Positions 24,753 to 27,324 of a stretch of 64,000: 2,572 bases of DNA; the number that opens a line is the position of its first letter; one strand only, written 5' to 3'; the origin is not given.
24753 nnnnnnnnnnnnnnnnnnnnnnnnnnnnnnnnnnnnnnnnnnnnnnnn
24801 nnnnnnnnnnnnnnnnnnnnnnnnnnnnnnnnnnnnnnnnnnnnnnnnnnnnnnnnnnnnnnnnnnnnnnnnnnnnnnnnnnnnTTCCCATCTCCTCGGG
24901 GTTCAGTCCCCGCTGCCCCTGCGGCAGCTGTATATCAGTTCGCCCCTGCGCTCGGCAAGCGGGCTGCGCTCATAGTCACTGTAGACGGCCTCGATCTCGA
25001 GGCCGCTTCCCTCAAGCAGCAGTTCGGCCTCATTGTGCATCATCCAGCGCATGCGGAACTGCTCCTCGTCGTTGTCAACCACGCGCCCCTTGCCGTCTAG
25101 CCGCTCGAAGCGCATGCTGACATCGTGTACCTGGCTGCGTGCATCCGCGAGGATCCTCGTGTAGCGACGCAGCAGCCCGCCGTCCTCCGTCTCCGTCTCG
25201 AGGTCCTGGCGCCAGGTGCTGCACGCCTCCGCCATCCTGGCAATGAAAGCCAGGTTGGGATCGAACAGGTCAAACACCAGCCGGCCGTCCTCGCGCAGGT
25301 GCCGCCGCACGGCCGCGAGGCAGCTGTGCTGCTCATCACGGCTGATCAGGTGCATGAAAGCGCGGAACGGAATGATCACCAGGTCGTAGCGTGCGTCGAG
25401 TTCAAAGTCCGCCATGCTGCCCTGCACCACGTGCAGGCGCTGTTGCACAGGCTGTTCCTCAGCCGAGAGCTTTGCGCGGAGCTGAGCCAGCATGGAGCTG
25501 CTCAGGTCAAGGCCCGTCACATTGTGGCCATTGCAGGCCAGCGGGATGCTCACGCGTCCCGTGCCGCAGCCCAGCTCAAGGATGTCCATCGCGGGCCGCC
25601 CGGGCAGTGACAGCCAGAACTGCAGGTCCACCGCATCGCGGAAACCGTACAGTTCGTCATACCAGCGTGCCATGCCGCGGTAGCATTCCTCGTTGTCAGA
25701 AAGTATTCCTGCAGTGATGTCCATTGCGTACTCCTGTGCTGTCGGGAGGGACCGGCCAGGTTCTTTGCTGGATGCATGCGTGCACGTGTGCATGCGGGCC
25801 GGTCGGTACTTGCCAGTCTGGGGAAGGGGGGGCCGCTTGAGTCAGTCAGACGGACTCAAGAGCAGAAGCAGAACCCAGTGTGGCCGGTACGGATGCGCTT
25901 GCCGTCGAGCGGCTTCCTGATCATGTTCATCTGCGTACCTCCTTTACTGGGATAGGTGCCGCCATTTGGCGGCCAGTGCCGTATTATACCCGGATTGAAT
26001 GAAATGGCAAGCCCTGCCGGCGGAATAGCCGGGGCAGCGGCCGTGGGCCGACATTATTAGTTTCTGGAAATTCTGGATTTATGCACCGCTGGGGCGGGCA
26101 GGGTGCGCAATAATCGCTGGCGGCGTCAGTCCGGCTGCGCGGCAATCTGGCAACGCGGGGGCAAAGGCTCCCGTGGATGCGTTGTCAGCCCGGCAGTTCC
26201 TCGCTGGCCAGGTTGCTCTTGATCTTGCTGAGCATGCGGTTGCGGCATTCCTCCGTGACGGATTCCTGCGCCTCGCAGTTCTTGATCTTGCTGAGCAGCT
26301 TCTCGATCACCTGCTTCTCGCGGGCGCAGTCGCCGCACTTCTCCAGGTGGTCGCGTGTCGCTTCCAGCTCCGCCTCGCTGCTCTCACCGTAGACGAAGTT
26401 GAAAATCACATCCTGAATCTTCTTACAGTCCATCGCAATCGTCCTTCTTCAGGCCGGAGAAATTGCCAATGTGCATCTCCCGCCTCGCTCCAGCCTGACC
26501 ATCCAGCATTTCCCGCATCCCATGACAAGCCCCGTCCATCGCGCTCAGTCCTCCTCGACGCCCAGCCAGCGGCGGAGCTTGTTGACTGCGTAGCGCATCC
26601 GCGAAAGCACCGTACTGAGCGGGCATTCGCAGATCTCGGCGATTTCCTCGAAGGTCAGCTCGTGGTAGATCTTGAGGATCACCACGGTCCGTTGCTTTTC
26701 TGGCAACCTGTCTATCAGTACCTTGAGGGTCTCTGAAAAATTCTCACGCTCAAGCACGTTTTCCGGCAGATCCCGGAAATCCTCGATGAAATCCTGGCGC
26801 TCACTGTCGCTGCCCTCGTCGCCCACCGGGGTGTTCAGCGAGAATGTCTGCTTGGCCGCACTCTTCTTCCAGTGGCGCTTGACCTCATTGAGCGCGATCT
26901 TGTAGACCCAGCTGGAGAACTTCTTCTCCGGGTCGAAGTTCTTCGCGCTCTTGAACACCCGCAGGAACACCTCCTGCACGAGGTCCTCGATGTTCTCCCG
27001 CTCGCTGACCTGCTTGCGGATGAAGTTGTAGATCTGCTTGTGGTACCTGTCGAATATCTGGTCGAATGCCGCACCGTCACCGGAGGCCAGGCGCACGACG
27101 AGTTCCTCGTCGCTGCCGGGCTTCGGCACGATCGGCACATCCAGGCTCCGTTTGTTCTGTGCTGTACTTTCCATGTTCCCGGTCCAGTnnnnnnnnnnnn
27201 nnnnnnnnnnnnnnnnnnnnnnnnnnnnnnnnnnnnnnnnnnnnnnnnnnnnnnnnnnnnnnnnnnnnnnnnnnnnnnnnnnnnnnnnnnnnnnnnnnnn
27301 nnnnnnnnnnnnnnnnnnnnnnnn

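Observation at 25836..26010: Promoter, structured 5' UTR and 24-codon Cys-rich leader ORF whose stop codon lies inside a perfect hairpin, upstream of the methyltransferase/ABC/GNAT unit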

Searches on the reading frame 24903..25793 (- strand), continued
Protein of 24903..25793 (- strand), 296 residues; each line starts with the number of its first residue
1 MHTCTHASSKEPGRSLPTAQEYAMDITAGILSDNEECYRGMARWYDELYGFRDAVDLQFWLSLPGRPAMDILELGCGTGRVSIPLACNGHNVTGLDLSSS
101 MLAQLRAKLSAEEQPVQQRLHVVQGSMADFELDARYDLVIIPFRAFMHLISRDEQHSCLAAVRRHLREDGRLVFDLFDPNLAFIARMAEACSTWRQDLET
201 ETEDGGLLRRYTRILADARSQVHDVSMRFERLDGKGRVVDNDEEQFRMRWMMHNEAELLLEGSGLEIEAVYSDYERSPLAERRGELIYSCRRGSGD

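Call 43: search_solved_structures(query=window:24906-25724:-, max_evalue=0.00001)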
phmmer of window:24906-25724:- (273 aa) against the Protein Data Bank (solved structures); distinct sequences matched with E-value up to 0.00001: 24.
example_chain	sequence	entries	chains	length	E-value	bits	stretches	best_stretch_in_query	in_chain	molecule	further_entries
9sot_A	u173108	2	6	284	1.3e-37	132.8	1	33-268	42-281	Class I SAM-dependent methyltransferase | Methyltransferase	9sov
3g2m_A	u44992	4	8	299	2.6e-14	56.3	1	19-153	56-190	PCZA361.24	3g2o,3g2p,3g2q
4hgy_A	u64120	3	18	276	9.6e-14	54.5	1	45-165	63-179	CcbJ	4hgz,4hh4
9gdj_A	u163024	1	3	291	8.1e-11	44.9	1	13-169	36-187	Methyltransferase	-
7wzf_A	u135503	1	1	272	1.5e-10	44.1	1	16-154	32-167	YunM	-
9ri2_A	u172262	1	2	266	3.6e-10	42.8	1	42-259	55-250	Methyltransferase, putative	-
9icz_A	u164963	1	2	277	3.7e-10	42.7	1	35-253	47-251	S-adenosylmethionine (SAM)-dependent methyltransferase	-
7wzg_A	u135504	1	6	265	7.1e-10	41.8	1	36-157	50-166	Cypemycin N-terminal methyltransferase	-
8gdu_A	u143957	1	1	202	2.1e-08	37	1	40-154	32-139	Methyltransferase domain-containing protein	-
3d2l_A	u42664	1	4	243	3.8e-08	36.1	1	15-157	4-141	SAM-dependent methyltransferase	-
1y8c_A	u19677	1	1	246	5.9e-08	35.5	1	14-153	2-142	S-adenosylmethionine-dependent methyltransferase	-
6uk5_A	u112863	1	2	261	9.1e-08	34.9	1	12-152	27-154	CalS10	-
6m83_A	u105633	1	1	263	1.9e-07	33.8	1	28-152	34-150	dTDP-3-amino-3,6-dideoxy-alpha-D-glucopyranose N,N-dimethyltransferase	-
1wzn_A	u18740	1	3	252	3.7e-07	32.9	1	14-151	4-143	SAM-dependent methyltransferase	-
3pfg_A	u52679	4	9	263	5e-07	32.5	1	28-152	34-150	N-methyltransferase | dTDP-3-amino-3,6-dideoxy-alpha-D-glucopyranose N,N-dimethyltransferase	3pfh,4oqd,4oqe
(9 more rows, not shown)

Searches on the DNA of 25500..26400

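Call 7: search_rna_families(source=window, start=25500, end=26400, threshold=evalue, max_evalue=10)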
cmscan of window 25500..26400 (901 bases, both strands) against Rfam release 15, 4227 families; matches with E-value up to 10: 1.
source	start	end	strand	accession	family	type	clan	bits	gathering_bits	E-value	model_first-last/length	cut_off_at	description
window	26100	26131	+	RF01382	HIV-1_SL4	Cis-reg;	-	16.4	31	2.1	1-20/20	no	HIV-1 stem-loop 4 packaging signal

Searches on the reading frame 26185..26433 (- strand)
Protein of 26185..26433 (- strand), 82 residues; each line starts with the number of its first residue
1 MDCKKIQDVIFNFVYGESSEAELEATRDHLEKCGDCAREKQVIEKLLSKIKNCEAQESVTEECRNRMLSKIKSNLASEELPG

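Call 6: search_protein_families(library=pfam, proteins=[window:26185-26433:-], max_evalue=0.01)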
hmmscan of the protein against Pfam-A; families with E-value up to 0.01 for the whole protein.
window:26185-26433:- (82 aa): 1 family
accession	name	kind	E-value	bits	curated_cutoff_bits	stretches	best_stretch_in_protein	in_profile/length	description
PF13490.11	zf-HC2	-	3.9e-06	27.3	22.2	1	3-37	1-35/35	Putative zinc-finger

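Call 31: search_protein_families(library=ncbifam, proteins=[window:26185-26433:-], max_evalue=0.01)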
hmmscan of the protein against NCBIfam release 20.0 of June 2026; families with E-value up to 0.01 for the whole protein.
window:26185-26433:- (82 aa): 3 families
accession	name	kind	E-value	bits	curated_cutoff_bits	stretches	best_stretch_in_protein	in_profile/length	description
TIGR03988.1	antisig_RsrA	equivalog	6e-10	39.1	62.5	1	2-73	1-72/77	mycothiol system anti-sigma-R factor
TIGR01805.1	CM_mono_grmpos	equivalog_domain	0.00043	20.5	71.2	1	34-67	41-74/81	chorismate mutase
NF052375.1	antisigma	equivalog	0.0068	16.4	100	1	16-74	8-65/217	anti-sigma factor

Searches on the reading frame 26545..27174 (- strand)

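Call 6: search_protein_families(library=pfam, proteins=[window:26545-27174:-], max_evalue=0.01)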
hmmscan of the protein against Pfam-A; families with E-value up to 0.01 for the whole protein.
window:26545-27174:- (209 aa): 5 families
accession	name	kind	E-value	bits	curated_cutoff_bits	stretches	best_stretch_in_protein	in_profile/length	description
PF04542.20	Sigma70_r2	-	2.7e-18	65.9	24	1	41-105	2-68/71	Sigma-70 region 2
PF08281.18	Sigma70_r4_2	-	8.5e-12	45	25.7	1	150-199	4-53/54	Sigma-70, region 4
PF04545.22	Sigma70_r4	-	1.4e-11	44.2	24.1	1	154-201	2-49/50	Sigma-70, region 4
PF07638.17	Sigma70_ECF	-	3.2e-07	30.9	21.1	1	26-202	8-181/185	ECF sigma factor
PF04539.22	Sigma70_r3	-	0.001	19.6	25.3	0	105-132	42-68/78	Sigma-70 region 3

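Call 31: search_protein_families(library=ncbifam, proteins=[window:26545-27174:-], max_evalue=0.01)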
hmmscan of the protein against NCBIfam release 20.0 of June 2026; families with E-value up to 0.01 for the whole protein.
window:26545-27174:- (209 aa): 124 families (the best 25 are shown)
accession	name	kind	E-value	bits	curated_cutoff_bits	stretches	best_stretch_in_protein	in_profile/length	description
NF009166.1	PRK12513.1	equivalog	3.4e-48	163.9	206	1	20-206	7-188/193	RNA polymerase sigma factor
TIGR02937.1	sigma70-ECF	superfamily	2.1e-34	118.5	42.9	1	36-203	2-164/165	sigma-70 family RNA polymerase sigma factor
NF009168.0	PRK12515.1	subfamily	6e-33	113.9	236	1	20-204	7-179/189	RNA polymerase sigma factor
NF007223.0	PRK09641.1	equivalog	1.3e-32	113.1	209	1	25-204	8-184/187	RNA polymerase sigma factor SigW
NF009195.0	PRK12543.1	subfamily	2.4e-32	112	197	1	23-208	8-182/192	RNA polymerase sigma factor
NF009171.0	PRK12518.1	equivalog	1.6e-31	109.6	208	1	21-204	13-184/191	RNA polymerase sigma factor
TIGR02939.1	RpoE_Sigma70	equivalog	2.7e-30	105.8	236.15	1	21-196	6-178/190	RNA polymerase sigma factor RpoE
TIGR02948.1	SigW_bacill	equivalog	5e-29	101.7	243.1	1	25-204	8-184/187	RNA polymerase sigma factor SigW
NF007216.0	PRK09638.1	equivalog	9.7e-29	100.4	194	1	22-206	5-176/180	RNA polymerase sigma factor SigY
TIGR02985.1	Sig70_bacteroi1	subfamily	1.8e-28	99.8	126.4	1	36-202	2-160/162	RNA polymerase sigma-70 factor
NF008888.0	PRK11922.1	equivalog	3.9e-28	98.6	204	1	19-204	14-196/231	RNA polymerase sigma factor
TIGR02952.1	Sig70_famx2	equivalog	1.2e-25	90.3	206.45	1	26-203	2-169/170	ECF subfamily RNA polymerase sigma factor, BldN family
NF007228.0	PRK09646.1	subfamily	1.1e-24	87.1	226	1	22-207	17-193/194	ECF RNA polymerase sigma factor SigK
NF007225.0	PRK09643.1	equivalog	6e-24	84.9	190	1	20-205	12-183/204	RNA polymerase sigma factor SigM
NF007215.0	PRK09637.1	equivalog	1.7e-23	83.6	212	1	37-204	3-154/181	RNA polymerase sigma factor SigZ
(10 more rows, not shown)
